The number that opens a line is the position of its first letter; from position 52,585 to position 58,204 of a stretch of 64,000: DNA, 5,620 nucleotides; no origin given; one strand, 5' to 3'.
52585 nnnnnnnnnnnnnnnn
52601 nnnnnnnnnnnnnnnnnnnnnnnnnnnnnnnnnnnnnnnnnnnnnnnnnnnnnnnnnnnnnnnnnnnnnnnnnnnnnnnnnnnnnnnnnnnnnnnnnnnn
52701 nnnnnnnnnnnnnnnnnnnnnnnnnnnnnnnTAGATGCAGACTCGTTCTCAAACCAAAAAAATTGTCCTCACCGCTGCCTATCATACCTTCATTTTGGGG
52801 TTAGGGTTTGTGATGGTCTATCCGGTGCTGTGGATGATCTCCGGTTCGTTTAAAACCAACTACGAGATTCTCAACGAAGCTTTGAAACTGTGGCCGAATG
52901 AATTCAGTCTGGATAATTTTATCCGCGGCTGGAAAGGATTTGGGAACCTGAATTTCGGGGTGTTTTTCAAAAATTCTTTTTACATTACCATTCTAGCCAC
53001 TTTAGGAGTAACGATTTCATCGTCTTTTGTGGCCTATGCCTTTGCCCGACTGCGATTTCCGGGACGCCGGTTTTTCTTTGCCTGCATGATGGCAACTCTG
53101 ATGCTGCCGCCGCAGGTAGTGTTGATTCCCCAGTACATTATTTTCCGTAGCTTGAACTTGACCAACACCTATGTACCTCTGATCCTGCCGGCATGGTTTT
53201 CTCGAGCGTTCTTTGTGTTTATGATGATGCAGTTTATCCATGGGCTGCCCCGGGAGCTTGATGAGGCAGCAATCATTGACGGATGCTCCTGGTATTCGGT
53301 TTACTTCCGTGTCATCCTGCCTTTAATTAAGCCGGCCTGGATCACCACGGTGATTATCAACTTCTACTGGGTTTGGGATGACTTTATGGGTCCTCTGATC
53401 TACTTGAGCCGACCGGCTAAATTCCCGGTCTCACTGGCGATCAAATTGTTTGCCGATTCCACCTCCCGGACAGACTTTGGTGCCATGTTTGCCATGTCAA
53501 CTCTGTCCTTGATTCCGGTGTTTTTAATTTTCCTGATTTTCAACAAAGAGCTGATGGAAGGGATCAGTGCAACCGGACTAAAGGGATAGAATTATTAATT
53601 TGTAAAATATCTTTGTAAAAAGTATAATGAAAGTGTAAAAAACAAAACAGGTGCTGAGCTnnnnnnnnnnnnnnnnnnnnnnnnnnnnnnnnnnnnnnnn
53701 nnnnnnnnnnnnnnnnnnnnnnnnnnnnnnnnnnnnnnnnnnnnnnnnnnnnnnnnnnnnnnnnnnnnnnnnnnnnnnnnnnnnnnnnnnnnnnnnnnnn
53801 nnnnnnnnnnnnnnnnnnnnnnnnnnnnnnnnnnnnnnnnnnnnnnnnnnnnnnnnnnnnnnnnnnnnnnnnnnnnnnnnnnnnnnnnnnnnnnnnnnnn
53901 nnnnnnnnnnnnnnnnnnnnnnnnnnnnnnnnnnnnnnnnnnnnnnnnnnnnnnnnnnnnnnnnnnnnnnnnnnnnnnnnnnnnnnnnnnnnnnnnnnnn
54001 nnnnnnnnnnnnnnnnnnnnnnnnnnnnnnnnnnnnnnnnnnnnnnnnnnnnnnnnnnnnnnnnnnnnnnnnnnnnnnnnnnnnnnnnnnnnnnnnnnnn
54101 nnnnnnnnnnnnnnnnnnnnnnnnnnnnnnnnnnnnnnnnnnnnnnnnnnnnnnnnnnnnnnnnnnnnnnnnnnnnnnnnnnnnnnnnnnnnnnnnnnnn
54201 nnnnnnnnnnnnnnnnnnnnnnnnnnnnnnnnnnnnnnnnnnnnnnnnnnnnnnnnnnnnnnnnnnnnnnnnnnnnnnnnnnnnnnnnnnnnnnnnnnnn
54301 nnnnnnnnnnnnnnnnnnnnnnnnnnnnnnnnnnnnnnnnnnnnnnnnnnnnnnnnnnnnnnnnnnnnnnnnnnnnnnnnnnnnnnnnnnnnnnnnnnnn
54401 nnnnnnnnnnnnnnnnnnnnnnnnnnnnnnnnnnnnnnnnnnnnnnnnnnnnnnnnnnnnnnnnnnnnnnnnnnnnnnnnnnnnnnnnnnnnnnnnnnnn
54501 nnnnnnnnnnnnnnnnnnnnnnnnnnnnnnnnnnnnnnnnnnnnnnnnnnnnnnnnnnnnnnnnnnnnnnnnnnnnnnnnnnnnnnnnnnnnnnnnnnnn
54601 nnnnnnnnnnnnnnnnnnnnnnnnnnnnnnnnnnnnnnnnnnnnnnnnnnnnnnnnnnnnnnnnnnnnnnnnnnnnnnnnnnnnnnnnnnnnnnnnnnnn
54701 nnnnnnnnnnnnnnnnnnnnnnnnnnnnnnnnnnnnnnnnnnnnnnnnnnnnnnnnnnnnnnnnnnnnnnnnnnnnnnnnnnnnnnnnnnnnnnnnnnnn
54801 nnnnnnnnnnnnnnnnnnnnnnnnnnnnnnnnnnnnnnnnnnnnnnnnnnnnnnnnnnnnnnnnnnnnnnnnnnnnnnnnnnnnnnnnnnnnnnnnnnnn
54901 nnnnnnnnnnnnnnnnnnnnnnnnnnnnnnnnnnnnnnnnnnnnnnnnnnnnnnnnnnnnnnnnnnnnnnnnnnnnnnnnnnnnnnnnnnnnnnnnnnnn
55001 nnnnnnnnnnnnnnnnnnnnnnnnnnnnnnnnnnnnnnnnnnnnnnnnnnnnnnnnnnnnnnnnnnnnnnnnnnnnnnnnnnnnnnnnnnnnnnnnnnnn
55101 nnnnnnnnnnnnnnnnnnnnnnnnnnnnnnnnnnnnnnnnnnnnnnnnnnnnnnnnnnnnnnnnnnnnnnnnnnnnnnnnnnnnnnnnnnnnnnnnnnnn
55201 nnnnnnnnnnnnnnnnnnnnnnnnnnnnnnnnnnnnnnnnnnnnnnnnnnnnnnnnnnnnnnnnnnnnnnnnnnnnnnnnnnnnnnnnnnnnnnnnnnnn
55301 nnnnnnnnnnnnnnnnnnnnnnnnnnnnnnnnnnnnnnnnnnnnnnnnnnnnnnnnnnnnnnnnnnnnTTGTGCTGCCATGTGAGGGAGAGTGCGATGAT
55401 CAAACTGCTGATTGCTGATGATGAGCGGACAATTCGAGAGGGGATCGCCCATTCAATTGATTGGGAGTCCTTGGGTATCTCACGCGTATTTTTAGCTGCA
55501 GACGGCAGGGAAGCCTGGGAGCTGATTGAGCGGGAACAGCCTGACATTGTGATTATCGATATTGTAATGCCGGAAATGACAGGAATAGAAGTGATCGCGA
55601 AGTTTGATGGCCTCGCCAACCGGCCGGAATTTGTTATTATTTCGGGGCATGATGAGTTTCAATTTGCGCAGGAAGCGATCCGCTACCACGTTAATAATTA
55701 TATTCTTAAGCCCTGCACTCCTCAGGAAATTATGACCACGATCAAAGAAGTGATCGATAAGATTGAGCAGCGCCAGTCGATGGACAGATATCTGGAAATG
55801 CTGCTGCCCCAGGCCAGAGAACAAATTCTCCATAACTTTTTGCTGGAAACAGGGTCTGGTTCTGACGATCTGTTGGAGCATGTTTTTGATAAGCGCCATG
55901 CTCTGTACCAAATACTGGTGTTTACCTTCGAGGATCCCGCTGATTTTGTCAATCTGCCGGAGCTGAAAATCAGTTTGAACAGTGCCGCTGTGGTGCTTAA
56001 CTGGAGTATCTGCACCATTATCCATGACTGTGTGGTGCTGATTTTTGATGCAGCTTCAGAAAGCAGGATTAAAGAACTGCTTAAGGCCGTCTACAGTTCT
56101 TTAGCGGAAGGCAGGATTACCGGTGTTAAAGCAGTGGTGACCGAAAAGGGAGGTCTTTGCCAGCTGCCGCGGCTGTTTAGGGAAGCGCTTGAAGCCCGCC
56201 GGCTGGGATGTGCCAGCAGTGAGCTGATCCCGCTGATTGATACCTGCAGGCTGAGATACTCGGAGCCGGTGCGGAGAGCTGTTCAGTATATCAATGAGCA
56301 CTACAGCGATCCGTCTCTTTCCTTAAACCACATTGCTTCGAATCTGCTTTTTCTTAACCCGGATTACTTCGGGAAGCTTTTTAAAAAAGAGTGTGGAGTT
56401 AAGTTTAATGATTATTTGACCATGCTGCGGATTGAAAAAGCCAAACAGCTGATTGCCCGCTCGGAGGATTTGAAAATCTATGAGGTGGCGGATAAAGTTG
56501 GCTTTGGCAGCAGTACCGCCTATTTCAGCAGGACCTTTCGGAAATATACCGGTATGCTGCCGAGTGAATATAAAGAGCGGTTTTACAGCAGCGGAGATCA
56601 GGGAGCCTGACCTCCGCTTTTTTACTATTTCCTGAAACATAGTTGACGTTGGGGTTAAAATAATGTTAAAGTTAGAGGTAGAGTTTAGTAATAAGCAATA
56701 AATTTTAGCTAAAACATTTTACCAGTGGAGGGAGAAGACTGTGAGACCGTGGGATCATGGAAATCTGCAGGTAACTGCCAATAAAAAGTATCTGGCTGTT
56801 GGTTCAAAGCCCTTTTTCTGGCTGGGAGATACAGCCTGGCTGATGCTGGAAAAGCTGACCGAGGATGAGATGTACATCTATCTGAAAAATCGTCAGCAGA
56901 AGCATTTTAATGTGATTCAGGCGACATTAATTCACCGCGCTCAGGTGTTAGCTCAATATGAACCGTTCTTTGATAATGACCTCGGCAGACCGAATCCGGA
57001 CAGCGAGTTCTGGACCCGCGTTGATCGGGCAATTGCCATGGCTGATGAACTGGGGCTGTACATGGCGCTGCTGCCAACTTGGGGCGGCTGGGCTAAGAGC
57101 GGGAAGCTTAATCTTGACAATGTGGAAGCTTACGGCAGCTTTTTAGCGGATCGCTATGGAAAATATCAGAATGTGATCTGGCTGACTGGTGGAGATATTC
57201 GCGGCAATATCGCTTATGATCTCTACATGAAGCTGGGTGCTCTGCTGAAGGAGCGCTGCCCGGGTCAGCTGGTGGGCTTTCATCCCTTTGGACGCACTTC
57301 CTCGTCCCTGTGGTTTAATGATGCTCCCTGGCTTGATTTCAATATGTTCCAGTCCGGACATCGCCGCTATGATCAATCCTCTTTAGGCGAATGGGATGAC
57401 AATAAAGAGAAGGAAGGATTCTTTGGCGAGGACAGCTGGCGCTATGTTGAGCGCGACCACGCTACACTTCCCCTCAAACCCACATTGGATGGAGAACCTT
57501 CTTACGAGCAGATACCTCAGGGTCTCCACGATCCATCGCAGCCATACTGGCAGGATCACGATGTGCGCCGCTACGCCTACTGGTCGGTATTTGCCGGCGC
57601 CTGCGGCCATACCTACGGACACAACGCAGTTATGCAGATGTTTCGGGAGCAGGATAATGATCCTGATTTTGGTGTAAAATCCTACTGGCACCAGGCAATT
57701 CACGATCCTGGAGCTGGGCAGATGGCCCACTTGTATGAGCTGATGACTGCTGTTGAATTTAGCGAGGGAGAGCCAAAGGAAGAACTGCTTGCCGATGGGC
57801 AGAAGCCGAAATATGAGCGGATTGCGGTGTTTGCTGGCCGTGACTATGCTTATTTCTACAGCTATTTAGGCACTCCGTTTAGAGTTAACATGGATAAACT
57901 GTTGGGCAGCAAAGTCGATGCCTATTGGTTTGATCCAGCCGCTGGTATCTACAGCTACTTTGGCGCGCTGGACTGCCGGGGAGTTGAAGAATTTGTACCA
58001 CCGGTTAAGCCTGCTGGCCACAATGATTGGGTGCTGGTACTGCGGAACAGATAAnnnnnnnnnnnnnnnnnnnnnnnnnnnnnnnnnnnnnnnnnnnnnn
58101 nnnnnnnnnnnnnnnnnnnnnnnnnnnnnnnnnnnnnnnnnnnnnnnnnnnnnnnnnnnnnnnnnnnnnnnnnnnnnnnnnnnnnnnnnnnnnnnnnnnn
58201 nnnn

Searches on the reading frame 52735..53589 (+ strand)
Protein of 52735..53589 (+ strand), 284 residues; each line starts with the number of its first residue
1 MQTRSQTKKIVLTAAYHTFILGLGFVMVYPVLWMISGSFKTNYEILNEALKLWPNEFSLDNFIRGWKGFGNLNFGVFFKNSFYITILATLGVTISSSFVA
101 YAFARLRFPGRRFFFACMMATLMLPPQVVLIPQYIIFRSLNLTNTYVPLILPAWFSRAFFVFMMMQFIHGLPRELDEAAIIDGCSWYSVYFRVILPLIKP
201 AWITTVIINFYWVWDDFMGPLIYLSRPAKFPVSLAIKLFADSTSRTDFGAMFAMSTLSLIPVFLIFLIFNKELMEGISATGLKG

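Call 89: search_protein_families(library=pfam, proteins=[window:52735-53589:+], max_evalue=0.00001)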
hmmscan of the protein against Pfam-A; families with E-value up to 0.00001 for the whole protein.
window:52735-53589:+ (284 aa): 1 family
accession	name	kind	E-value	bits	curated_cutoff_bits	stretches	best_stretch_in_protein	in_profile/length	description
PF00528.27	BPD_transp_1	-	4.5e-16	59.6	26.4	1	100-270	5-175/184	Binding-protein-dependent transport system inner membrane component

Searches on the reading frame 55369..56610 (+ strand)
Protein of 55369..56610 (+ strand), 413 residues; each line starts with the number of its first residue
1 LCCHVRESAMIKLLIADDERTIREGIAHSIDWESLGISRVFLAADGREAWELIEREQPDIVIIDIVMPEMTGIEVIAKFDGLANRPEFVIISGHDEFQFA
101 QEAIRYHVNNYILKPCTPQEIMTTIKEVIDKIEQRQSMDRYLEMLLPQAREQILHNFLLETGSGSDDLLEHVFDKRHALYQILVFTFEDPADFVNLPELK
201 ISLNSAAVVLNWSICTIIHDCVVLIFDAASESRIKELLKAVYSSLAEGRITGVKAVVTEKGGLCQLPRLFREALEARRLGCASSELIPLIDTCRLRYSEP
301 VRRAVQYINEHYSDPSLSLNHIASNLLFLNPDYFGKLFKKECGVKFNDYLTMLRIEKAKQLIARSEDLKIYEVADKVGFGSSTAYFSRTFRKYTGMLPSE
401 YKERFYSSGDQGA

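Call 89: search_protein_families(library=pfam, proteins=[window:55369-56610:+], max_evalue=0.00001)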
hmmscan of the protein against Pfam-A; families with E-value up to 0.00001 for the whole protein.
window:55369-56610:+ (413 aa): 3 families
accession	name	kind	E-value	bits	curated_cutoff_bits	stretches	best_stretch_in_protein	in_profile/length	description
PF00072.30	Response_reg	-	2.2e-24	86.2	30.2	1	14-125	2-110/111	Response regulator receiver domain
PF12833.13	HTH_18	-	7.2e-19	68.3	33.6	1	326-404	4-80/80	Helix-turn-helix domain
PF00165.29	HTH_AraC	-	7.9e-16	58.2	26.6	2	365-401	6-40/42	Bacterial regulatory helix-turn-helix proteins, AraC family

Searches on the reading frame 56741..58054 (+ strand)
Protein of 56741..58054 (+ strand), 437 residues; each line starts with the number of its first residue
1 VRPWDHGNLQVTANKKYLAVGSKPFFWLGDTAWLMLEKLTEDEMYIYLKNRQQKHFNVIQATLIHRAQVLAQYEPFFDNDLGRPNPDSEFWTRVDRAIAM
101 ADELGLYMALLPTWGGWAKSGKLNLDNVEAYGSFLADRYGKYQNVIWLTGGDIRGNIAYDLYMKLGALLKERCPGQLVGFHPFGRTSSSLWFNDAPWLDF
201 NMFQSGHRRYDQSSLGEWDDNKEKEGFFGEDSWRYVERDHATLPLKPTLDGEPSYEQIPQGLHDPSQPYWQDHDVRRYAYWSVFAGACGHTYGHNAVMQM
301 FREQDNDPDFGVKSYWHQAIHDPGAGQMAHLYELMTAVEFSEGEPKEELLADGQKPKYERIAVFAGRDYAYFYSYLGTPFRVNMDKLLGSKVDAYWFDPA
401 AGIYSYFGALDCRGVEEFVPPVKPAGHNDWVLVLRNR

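Call 89: search_protein_families(library=pfam, proteins=[window:56741-58054:+], max_evalue=0.00001)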
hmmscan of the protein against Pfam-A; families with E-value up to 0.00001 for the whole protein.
window:56741-58054:+ (437 aa): 2 families
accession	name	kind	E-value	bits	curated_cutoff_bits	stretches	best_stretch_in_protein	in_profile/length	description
PF13204.13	Apiosidase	-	1.2e-97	327.8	26.5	1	14-340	3-318/320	Apiosidase-like, catalytic domain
PF12904.13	Collagen_bind_2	-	4.4e-22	78.2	22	1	345-434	2-91/92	Putative collagen-binding domain of a collagenase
